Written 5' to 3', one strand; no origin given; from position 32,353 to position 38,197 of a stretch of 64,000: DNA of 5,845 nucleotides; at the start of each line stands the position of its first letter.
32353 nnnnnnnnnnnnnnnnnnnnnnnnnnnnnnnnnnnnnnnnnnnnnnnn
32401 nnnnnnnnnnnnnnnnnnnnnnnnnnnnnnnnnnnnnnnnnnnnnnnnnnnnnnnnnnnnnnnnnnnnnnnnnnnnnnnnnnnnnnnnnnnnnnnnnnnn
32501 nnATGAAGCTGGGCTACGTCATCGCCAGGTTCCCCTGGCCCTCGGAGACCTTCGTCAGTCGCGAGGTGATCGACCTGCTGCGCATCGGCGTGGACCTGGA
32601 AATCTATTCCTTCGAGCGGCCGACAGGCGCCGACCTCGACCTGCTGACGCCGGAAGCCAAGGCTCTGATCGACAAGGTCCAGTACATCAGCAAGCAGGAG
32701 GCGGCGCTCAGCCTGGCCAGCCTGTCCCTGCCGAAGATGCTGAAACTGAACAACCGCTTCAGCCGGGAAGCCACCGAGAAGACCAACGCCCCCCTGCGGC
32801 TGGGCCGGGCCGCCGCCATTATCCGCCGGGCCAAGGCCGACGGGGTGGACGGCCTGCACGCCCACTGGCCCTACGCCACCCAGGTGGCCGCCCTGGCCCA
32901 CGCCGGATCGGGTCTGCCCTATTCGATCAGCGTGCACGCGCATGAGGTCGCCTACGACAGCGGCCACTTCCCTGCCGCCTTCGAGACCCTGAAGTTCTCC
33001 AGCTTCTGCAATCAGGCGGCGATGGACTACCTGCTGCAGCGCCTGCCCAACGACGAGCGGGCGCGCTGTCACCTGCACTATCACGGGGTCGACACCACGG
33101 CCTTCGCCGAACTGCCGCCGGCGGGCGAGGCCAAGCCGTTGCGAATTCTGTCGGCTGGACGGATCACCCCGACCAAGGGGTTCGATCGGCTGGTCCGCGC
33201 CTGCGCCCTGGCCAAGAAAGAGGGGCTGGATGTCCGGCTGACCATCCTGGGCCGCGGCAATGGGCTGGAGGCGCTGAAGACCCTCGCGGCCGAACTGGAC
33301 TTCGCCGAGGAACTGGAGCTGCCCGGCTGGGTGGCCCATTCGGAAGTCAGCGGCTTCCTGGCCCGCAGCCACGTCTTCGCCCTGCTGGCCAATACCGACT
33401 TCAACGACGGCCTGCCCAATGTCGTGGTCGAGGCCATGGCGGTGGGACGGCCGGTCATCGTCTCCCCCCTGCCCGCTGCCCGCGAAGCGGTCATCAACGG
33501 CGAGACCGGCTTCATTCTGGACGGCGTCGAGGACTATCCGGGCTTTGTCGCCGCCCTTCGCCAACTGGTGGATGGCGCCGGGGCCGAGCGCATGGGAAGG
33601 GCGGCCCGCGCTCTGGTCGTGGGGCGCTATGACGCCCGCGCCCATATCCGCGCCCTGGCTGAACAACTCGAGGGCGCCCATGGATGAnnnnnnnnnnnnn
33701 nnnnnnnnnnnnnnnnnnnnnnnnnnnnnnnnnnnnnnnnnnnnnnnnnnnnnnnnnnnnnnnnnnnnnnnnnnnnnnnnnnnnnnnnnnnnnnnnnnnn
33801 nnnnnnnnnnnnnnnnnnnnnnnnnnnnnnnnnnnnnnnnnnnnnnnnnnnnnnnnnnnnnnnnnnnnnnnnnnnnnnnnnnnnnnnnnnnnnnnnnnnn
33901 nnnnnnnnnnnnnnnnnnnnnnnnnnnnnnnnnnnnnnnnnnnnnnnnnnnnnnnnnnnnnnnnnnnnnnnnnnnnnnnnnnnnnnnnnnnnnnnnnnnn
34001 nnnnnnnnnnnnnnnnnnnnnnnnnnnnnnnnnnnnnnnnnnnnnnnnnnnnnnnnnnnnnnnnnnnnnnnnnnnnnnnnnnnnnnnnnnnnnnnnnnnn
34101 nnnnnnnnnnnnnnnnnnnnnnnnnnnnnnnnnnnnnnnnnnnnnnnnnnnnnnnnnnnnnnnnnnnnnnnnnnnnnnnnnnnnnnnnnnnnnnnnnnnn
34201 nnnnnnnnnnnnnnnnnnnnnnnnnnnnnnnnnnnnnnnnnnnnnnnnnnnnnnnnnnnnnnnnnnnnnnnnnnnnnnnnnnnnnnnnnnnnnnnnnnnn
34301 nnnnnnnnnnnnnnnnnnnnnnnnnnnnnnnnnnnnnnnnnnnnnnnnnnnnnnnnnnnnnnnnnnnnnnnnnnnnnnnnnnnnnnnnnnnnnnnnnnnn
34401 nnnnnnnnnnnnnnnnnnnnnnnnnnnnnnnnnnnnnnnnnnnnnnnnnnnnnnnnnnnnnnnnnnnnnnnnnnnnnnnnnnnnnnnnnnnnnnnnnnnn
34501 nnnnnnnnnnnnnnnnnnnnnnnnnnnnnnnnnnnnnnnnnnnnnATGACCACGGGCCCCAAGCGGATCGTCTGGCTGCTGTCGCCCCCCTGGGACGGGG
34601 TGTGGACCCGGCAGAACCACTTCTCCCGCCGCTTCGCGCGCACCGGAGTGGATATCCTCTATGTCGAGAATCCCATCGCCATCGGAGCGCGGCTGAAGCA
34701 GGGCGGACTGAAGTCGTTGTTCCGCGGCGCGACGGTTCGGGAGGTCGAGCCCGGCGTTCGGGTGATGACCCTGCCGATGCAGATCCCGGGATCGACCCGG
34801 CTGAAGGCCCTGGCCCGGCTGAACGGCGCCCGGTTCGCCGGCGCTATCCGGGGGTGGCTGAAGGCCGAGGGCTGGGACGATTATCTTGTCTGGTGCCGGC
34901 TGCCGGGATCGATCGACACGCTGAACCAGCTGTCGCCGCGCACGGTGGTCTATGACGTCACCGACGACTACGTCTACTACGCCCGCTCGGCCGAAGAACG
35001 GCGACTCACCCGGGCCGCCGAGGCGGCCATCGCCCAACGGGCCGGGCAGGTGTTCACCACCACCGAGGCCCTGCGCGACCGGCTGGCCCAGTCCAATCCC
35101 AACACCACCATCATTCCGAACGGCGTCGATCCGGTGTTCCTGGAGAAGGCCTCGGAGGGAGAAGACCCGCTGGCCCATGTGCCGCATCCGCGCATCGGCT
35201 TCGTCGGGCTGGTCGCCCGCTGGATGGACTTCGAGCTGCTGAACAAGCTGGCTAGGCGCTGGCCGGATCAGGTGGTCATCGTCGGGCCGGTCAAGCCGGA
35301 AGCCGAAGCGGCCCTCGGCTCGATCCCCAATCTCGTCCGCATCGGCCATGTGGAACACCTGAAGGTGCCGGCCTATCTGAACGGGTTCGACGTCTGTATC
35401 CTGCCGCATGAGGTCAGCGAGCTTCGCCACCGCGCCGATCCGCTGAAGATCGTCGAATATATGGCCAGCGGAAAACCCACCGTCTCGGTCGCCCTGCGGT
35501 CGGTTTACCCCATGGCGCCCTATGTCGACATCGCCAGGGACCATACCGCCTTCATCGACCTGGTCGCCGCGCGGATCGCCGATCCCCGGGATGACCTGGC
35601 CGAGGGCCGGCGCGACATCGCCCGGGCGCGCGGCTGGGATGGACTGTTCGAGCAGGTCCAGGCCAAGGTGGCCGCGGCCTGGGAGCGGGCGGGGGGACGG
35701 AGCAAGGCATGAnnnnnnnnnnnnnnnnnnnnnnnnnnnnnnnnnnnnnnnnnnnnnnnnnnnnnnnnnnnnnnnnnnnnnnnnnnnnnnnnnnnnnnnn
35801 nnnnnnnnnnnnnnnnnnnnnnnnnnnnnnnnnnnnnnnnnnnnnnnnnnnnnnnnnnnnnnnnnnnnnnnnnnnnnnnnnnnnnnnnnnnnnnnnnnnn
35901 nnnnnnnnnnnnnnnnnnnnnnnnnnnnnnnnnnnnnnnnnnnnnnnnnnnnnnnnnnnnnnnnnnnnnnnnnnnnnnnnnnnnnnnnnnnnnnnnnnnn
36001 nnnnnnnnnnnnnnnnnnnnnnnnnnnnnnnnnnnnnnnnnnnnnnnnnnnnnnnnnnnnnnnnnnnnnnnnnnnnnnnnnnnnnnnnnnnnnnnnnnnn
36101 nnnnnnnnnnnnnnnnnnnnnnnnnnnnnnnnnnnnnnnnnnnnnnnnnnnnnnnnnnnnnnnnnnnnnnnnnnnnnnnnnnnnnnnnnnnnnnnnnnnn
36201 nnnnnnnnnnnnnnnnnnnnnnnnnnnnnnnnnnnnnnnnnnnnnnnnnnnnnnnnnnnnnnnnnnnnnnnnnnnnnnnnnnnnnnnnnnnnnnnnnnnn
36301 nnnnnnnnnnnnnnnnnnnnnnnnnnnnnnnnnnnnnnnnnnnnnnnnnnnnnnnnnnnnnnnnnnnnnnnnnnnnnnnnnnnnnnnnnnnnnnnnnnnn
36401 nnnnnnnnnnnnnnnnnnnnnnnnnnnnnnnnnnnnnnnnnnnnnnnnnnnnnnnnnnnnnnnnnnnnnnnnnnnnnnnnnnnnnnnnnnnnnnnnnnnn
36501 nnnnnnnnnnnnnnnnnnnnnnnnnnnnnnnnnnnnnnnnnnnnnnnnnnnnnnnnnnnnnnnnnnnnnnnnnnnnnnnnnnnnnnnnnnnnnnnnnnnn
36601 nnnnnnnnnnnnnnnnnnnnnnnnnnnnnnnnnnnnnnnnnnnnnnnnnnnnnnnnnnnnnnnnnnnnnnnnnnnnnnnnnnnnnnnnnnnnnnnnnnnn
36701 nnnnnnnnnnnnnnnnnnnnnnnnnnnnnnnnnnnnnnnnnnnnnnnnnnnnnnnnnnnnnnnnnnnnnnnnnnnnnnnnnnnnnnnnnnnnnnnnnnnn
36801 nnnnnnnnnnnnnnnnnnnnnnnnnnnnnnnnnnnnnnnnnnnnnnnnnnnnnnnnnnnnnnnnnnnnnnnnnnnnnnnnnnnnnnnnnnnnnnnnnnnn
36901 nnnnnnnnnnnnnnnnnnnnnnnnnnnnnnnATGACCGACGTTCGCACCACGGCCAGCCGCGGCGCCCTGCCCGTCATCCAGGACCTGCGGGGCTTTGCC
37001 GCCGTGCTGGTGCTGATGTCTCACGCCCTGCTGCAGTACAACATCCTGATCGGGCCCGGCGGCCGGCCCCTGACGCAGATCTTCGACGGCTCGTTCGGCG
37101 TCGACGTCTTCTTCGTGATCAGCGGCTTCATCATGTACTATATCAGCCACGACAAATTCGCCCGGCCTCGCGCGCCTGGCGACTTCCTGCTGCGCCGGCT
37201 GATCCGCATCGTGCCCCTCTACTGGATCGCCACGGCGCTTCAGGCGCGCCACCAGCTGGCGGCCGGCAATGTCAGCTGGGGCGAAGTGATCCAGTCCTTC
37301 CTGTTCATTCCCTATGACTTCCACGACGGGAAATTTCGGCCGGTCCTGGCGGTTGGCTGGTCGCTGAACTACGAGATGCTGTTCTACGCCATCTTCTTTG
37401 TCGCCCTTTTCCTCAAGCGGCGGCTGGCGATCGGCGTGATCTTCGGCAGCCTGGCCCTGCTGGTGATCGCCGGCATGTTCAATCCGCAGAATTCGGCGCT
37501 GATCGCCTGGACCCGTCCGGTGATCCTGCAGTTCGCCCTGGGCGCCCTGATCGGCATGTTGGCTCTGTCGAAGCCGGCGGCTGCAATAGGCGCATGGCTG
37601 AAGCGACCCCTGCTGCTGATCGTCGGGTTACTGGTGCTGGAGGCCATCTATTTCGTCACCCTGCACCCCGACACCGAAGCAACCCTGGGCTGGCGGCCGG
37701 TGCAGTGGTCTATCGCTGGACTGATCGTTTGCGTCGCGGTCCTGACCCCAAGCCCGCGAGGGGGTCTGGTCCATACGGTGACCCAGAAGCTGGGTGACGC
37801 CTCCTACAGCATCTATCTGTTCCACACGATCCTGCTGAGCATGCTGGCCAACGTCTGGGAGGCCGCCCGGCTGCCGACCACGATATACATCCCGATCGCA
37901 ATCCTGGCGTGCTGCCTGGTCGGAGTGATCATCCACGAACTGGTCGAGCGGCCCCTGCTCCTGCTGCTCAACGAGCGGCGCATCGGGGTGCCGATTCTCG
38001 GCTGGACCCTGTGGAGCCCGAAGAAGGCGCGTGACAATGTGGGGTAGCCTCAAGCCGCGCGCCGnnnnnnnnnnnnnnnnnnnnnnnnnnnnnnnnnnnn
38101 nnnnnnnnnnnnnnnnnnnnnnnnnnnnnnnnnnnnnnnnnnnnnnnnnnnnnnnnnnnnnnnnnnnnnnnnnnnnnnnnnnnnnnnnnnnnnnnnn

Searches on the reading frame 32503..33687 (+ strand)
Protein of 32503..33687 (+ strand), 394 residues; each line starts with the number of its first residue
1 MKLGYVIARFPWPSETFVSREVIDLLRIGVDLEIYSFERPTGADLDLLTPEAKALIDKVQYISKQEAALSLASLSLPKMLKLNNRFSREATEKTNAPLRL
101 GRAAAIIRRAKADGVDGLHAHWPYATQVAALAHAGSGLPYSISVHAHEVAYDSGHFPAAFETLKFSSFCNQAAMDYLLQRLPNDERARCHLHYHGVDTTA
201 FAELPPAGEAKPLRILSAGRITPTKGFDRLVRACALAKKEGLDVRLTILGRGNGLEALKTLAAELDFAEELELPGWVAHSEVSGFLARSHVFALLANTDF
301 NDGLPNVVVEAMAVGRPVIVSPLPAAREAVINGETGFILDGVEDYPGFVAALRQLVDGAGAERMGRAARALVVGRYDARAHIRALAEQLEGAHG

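Call 74: search_protein_families(library=pfam, proteins=[window:32503-33687:+], max_evalue=0.0001)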
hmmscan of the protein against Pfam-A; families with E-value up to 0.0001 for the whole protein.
window:32503-33687:+ (394 aa): 3 families
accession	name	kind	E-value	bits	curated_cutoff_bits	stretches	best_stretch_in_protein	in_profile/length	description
PF00534.26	Glycos_transf_1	-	4.2e-28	98.5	26.4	1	211-369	14-170/172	Glycosyl transferases group 1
PF13692.12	Glyco_trans_1_4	-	3.8e-25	89.2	27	1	214-356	3-140/142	Glycosyl transferases group 1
PF20706.3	GT4-conflict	-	5.2e-05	22.8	26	0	188-389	173-372/385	Family 4 Glycosyltransferase in conflict systems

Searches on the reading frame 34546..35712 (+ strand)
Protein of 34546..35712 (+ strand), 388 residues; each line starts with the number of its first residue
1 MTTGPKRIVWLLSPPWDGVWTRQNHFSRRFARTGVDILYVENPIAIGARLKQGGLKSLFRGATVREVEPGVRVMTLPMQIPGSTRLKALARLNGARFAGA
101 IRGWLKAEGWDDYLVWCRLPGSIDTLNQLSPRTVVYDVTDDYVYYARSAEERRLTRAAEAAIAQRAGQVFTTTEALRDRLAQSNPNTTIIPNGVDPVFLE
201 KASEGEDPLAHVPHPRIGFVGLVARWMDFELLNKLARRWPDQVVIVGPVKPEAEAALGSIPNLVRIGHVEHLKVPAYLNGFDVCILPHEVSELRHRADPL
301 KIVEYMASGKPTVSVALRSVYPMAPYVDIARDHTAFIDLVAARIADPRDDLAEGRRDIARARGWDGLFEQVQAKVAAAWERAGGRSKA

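Call 74: search_protein_families(library=pfam, proteins=[window:34546-35712:+], max_evalue=0.0001)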
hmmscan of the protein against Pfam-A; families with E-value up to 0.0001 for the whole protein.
window:34546-35712:+ (388 aa): 3 families
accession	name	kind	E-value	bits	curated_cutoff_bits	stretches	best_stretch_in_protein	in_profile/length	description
PF13579.12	Glyco_trans_4_4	-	6.1e-09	36.9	29.7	1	18-193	2-158/158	Glycosyl transferase 4-like domain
PF13692.12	Glyco_trans_1_4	-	3.6e-08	34.2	27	1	216-317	3-108/142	Glycosyl transferases group 1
PF13439.12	Glyco_transf_4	-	2.8e-07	31.2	28.5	1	89-196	52-168/170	Glycosyltransferase Family 4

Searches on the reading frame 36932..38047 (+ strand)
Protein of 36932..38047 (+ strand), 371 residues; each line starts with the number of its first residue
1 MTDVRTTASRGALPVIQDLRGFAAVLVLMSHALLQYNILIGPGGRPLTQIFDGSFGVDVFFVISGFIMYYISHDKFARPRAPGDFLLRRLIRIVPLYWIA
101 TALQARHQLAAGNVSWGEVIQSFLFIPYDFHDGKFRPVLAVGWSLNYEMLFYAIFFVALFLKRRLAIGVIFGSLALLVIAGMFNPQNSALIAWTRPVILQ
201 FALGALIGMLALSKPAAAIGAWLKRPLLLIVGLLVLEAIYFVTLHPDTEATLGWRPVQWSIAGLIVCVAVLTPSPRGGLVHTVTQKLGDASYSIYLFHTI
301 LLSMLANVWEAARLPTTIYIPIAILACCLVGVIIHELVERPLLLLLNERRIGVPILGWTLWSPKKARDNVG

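Call 10: search_protein_families(library=pfam, proteins=[window:36932-38047:+], max_evalue=0.001)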
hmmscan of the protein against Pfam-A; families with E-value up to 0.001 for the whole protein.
window:36932-38047:+ (371 aa): 1 family
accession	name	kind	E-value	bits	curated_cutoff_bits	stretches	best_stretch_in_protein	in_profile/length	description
PF01757.29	Acyl_transf_3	-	4.7e-32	111.8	31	1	19-334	7-324/326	Acyltransferase domain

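Call 70: search_protein_families(library=ncbifam, proteins=[window:36932-38047:+], max_evalue=0.00001)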
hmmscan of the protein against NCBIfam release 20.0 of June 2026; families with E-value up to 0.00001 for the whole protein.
window:36932-38047:+ (371 aa): 1 family
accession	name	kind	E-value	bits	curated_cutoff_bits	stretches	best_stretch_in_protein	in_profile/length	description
NF003014.0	PRK03854.1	equivalog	4.9e-06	26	338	0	229-345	248-368/386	glucans biosynthesis protein MdoC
